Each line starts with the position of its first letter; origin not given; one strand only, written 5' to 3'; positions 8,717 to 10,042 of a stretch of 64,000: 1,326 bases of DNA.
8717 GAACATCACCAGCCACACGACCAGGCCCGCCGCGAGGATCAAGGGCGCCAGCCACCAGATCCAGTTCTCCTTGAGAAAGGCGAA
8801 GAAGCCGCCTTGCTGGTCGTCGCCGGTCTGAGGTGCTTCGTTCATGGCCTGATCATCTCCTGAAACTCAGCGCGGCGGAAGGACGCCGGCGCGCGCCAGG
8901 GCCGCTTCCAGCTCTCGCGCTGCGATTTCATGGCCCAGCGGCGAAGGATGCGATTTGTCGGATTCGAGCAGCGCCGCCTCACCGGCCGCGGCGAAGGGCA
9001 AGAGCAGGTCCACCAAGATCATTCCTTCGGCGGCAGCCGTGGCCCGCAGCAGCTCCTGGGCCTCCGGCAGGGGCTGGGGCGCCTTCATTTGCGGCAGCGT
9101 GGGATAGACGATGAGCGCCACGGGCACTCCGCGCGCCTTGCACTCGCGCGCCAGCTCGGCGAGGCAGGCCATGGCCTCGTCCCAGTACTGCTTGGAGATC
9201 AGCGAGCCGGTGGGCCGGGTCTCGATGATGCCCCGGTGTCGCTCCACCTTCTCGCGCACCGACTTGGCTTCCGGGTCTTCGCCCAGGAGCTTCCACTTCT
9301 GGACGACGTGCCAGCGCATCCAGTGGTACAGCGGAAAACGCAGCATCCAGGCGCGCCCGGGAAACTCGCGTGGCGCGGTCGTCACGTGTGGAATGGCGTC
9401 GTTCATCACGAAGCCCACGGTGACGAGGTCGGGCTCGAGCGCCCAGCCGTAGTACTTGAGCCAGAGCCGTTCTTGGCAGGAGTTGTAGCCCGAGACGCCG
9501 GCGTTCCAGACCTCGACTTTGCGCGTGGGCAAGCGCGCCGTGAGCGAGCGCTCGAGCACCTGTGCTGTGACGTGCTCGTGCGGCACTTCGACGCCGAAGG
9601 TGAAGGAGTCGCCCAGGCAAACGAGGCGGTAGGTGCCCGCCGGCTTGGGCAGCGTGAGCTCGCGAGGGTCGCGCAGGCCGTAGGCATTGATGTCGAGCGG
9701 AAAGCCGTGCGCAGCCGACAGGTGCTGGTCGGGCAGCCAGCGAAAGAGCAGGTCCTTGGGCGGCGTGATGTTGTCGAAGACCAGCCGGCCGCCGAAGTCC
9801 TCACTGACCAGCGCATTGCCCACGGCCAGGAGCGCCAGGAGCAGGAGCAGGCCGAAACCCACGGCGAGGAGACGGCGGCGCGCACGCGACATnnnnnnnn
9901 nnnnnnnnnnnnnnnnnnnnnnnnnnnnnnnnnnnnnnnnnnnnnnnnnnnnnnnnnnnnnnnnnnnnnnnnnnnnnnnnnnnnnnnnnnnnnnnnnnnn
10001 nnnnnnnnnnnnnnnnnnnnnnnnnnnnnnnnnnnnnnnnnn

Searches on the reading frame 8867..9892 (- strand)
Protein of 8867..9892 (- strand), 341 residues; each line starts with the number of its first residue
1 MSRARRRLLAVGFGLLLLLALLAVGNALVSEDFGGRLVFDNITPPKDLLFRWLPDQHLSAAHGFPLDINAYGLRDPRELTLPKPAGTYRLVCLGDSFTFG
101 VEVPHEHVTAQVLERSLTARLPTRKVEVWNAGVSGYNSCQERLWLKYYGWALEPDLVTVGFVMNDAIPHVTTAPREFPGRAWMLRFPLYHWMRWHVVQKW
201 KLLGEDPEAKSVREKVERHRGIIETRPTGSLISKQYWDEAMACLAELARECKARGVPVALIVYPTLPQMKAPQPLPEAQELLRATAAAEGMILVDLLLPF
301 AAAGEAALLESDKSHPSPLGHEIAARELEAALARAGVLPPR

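Call 68: search_protein_families(library=pfam, proteins=[window:8867-9892:-], max_evalue=0.0001)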
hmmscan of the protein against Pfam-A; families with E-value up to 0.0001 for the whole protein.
window:8867-9892:- (341 aa): 2 families
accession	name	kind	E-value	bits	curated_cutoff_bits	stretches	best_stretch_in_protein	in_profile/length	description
PF13472.12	Lipase_GDSL_2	-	2.7e-17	64.3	32.9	1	92-323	1-178/178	GDSL-like Lipase/Acylhydrolase family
PF00657.28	Lipase_GDSL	-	4e-06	27.6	23.6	0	90-169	1-92/208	GDSL-like Lipase/Acylhydrolase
